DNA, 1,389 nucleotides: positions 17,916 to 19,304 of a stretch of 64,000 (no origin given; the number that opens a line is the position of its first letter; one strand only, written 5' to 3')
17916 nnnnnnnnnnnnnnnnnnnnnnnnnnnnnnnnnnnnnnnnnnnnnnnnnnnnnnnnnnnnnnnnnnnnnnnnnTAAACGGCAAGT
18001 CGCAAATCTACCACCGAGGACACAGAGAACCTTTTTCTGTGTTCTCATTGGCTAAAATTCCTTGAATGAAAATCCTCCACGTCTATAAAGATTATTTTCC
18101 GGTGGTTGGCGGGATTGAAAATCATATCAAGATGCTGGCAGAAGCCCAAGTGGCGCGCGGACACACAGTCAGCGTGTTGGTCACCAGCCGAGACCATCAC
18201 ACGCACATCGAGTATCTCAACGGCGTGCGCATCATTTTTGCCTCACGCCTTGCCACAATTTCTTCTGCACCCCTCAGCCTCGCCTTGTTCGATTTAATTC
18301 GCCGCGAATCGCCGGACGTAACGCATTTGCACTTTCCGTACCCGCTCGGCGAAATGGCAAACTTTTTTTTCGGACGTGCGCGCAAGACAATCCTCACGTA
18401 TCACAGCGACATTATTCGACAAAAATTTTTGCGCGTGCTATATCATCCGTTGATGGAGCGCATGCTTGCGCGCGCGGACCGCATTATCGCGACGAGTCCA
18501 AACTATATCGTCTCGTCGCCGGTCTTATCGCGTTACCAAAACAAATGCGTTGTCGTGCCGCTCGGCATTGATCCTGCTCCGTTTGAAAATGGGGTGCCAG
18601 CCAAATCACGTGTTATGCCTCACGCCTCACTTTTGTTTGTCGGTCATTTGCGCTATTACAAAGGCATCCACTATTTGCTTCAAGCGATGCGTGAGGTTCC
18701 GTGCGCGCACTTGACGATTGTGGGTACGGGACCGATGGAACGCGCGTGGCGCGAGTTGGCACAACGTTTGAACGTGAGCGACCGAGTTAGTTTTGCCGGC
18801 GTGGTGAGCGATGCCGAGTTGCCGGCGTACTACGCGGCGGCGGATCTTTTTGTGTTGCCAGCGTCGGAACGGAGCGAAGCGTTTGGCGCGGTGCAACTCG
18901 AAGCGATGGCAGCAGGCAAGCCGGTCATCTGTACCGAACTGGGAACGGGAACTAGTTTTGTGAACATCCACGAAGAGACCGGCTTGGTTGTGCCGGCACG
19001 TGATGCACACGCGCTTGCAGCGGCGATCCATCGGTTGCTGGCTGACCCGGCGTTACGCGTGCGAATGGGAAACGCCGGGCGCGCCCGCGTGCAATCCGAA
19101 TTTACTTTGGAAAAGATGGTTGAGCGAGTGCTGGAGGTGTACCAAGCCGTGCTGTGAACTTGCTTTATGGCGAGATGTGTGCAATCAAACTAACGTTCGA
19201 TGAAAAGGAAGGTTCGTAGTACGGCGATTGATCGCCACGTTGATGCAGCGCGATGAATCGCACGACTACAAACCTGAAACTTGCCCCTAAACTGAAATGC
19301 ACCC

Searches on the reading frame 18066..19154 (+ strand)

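Call 46: search_protein_families(library=pfam, proteins=[window:18066-19154:+], max_evalue=0.001)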
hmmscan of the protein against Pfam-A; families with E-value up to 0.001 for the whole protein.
window:18066-19154:+ (363 aa): 7 families
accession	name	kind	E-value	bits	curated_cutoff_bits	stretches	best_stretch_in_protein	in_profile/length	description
PF00534.26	Glycos_transf_1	-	6.4e-40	136.9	26.4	1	189-340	18-171/172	Glycosyl transferases group 1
PF13692.12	Glyco_trans_1_4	-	6.8e-36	124.1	27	1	188-327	3-142/142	Glycosyl transferases group 1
PF13439.12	Glyco_transf_4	-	1.8e-23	83.8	28.5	1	14-170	1-168/170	Glycosyltransferase Family 4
PF13579.12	Glyco_trans_4_4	-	3.3e-15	57.2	29.7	1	15-165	1-156/158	Glycosyl transferase 4-like domain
PF13524.12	Glyco_trans_1_2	-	8.2e-15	55.5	25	1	204-356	5-143/144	Glycosyl transferase-like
PF13477.12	Glyco_trans_4_2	-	4.3e-09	37.1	23.4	1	20-144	12-139/139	Glycosyl transferase 4-like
PF20706.3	GT4-conflict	-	1e-08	35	26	1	133-353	143-383/385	Family 4 Glycosyltransferase in conflict systems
